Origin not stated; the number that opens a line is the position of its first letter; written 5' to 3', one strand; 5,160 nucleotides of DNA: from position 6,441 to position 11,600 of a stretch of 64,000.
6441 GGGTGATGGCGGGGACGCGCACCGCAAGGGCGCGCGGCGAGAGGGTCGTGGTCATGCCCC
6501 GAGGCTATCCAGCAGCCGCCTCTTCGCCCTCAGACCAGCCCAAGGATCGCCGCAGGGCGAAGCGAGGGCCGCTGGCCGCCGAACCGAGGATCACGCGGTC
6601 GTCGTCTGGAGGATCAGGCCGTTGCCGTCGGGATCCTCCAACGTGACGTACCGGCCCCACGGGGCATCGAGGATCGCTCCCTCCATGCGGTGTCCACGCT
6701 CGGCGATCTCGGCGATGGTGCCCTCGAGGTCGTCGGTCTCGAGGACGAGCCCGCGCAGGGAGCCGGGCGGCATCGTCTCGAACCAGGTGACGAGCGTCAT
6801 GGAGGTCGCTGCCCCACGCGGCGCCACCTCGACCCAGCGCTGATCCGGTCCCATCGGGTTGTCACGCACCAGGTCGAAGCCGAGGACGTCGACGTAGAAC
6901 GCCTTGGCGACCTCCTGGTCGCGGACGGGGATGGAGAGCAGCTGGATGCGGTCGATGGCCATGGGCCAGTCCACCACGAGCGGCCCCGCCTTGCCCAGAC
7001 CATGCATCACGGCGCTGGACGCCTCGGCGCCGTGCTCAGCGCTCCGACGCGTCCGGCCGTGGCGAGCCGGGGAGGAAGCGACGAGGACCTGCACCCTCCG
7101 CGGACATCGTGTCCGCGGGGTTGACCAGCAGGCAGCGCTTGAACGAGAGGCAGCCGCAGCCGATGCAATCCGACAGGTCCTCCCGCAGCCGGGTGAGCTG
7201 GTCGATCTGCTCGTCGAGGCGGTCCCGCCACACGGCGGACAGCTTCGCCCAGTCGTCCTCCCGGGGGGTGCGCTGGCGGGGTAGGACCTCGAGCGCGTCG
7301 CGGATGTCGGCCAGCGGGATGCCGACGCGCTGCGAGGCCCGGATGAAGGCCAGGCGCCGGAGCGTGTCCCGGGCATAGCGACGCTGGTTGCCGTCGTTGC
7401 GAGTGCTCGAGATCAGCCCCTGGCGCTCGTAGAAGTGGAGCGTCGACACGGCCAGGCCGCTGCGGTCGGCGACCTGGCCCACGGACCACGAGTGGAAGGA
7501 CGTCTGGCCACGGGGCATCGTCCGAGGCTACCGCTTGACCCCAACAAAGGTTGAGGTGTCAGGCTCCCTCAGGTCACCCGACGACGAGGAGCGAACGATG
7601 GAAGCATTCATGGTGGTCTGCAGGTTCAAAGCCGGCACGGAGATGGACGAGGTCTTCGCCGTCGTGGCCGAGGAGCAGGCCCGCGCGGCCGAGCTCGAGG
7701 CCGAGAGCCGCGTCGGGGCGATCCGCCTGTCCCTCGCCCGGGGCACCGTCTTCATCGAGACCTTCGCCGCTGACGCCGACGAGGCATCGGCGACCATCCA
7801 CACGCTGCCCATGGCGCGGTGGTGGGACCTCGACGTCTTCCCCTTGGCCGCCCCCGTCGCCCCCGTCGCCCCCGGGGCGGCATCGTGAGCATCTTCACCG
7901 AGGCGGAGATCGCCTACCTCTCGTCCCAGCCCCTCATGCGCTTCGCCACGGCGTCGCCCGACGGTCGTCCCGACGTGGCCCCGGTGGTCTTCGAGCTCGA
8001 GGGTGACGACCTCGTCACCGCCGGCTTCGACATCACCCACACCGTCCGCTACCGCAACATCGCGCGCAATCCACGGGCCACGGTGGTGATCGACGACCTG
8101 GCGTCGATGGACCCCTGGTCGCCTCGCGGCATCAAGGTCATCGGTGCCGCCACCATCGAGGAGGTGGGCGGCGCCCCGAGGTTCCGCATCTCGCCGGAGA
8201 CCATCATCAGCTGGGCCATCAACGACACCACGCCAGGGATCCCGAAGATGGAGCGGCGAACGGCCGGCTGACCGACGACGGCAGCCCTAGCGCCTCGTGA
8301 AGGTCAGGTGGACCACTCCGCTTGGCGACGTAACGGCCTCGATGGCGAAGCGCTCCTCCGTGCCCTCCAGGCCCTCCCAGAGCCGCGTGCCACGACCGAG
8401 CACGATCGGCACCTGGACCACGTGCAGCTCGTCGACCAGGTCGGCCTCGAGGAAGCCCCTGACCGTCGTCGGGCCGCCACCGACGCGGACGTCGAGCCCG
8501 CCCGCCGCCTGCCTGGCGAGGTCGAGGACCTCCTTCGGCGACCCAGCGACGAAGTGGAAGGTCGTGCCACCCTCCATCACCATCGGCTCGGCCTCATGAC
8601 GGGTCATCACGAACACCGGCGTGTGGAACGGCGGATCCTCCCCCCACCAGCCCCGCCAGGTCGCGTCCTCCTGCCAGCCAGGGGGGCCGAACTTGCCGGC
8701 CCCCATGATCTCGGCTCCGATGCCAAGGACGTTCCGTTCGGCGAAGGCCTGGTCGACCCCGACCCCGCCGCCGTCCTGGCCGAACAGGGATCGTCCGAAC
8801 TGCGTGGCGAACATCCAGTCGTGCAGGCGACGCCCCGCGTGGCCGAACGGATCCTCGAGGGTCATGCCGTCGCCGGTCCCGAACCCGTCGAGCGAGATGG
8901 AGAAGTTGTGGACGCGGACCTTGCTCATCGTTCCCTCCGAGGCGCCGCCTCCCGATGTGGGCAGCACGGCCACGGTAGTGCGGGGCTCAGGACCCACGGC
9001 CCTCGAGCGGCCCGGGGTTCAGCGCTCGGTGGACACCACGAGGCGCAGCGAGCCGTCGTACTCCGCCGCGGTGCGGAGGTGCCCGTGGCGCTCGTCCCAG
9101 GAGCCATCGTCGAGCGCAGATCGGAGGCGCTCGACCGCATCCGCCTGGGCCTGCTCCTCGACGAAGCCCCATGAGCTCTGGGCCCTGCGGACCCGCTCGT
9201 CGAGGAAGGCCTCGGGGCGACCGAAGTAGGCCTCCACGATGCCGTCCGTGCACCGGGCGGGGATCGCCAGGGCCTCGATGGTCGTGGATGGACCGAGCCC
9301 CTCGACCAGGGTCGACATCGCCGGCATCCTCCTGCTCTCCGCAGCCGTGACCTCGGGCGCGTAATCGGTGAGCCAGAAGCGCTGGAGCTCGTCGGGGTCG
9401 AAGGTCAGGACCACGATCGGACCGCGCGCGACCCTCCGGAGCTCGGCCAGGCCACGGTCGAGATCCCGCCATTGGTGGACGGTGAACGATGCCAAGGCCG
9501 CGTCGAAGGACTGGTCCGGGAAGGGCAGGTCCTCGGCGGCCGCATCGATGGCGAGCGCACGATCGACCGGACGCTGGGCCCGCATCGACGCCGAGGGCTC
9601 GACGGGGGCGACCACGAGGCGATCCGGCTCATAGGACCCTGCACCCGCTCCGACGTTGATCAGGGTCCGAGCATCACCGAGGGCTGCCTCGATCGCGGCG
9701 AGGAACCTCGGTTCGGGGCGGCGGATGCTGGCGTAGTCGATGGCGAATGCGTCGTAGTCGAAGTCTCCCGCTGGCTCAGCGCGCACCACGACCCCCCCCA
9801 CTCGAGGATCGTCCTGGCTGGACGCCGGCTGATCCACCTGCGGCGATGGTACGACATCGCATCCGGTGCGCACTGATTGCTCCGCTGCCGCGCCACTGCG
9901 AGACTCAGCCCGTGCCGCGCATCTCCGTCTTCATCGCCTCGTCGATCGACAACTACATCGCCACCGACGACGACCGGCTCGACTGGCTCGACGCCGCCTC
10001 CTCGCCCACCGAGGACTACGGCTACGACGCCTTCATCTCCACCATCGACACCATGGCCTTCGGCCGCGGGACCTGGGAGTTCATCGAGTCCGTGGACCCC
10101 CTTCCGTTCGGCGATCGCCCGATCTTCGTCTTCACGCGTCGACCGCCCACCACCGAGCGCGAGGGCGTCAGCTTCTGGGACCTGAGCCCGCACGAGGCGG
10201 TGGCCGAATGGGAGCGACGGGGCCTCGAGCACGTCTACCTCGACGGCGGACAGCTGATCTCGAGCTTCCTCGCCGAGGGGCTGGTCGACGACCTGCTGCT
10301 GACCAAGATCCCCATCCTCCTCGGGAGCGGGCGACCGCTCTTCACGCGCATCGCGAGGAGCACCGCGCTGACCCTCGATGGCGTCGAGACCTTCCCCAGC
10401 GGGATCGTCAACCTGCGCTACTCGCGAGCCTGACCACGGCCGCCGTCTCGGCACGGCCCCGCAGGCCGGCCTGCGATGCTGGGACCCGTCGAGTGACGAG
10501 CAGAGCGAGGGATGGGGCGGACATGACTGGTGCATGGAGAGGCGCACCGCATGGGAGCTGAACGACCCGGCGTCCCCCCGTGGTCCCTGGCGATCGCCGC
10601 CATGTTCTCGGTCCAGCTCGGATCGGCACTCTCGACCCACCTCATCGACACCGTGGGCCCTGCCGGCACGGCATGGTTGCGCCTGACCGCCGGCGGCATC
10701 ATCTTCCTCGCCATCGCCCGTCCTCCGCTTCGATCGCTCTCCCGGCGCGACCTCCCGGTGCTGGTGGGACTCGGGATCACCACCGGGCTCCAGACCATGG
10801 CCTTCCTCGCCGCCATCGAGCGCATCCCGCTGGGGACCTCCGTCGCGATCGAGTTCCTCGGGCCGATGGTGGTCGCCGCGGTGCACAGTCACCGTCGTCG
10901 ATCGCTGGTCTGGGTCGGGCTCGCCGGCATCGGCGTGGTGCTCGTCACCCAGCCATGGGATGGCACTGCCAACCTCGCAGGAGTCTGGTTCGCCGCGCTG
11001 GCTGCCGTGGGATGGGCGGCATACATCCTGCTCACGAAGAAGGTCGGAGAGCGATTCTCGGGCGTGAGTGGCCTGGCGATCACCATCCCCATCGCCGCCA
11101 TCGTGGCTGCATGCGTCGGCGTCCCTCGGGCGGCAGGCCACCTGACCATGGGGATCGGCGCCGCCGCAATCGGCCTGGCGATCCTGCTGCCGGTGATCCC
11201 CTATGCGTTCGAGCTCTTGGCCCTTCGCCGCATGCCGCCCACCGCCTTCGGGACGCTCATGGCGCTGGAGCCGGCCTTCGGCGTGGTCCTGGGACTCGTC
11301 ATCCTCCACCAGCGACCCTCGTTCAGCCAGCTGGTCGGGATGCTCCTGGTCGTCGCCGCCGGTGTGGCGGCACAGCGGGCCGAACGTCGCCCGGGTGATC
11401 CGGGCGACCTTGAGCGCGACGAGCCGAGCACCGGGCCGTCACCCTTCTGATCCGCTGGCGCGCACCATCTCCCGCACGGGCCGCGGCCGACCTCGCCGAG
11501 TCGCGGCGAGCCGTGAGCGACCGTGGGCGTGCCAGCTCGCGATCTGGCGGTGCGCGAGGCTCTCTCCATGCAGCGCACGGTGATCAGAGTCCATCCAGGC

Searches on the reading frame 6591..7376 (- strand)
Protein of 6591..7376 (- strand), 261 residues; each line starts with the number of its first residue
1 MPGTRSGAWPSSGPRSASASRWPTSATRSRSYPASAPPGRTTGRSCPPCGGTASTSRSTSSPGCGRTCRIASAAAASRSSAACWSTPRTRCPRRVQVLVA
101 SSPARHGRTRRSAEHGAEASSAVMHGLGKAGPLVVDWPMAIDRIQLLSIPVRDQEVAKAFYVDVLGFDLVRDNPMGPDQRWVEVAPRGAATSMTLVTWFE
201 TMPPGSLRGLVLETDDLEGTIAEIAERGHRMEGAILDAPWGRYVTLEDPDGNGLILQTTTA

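Call 57: search_protein_families(library=pfam, max_evalue=1e-7, proteins=[window:6591-7376:-])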
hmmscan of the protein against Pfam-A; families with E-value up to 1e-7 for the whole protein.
window:6591-7376:- (261 aa): 1 family
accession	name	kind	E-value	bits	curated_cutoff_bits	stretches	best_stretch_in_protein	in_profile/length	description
PF00903.31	Glyoxalase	-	6.3e-14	52.8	20.6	1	144-253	2-118/121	Glyoxalase/Bleomycin resistance protein/Dioxygenase superfamily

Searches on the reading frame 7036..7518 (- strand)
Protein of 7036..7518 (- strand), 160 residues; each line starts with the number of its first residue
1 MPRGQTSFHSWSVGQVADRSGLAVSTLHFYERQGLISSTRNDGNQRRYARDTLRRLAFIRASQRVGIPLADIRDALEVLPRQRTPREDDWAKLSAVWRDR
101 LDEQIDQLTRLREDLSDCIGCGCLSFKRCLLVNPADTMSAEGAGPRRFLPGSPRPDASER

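Call 57: search_protein_families(library=pfam, max_evalue=1e-7, proteins=[window:7036-7518:-])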
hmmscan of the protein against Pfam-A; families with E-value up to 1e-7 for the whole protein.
window:7036-7518:- (160 aa): 3 families
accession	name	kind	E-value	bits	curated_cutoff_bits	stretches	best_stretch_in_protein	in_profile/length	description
PF09278.17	MerR-DNA-bind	-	1.4e-17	64.5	25.4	1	53-118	1-65/65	MerR, DNA binding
PF13411.12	MerR_1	-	1.3e-16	60.9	21.6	1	12-77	2-67/69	MerR HTH family regulatory protein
PF00376.29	MerR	-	3.5e-14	52.8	28.2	1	12-48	1-38/38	MerR family regulatory protein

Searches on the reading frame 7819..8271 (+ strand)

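Call 57: search_protein_families(library=pfam, max_evalue=1e-7, proteins=[window:7819-8271:+])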
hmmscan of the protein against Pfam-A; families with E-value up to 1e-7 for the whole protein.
window:7819-8271:+ (150 aa): 1 family
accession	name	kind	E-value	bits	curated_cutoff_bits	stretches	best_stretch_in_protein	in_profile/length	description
PF01243.27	PNPOx_N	-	5.6e-10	40.1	28.1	1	30-114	5-76/120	Pyridoxamine 5'-phosphate oxidase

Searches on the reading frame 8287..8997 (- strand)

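Call 57: search_protein_families(library=pfam, max_evalue=1e-7, proteins=[window:8287-8997:-])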
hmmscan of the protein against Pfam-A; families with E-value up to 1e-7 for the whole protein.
window:8287-8997:- (236 aa): 1 family
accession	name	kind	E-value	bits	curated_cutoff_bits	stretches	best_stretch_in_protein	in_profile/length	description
PF01872.23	RibD_C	-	4.6e-12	46.6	24.1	1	31-211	6-177/197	RibD C-terminal domain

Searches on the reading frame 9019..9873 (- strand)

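Call 58: search_protein_families(library=pfam, max_evalue=1e-7, proteins=[window:9019-9873:-])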
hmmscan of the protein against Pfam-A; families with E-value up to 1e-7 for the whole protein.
window:9019-9873:- (284 aa): 1 family
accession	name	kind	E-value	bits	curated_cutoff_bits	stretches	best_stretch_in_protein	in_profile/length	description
PF08241.18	Methyltransf_11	-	6.1e-10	40.1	21.2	1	87-150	20-88/95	Methyltransferase domain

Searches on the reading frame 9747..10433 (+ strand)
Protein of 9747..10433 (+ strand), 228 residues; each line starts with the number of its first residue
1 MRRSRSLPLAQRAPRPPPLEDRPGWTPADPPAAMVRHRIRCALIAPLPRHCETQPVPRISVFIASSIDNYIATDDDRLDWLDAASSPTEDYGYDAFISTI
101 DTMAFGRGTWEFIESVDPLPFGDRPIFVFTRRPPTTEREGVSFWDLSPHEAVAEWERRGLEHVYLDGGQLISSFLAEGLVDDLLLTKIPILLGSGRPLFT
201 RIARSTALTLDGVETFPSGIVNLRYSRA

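Call 58: search_protein_families(library=pfam, max_evalue=1e-7, proteins=[window:9747-10433:+])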
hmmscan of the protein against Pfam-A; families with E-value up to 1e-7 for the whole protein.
window:9747-10433:+ (228 aa): 1 family
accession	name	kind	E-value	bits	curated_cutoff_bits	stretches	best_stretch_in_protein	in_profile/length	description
PF01872.23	RibD_C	-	7.5e-14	52.4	24.1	1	126-221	98-196/197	RibD C-terminal domain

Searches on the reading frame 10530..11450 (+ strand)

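Call 58: search_protein_families(library=pfam, max_evalue=1e-7, proteins=[window:10530-11450:+])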
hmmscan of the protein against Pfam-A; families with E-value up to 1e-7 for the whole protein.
window:10530-11450:+ (306 aa): 1 family
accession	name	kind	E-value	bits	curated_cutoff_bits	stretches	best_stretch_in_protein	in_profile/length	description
PF00892.27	EamA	-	8.9e-21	75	28.2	1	150-277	2-129/135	EamA-like transporter family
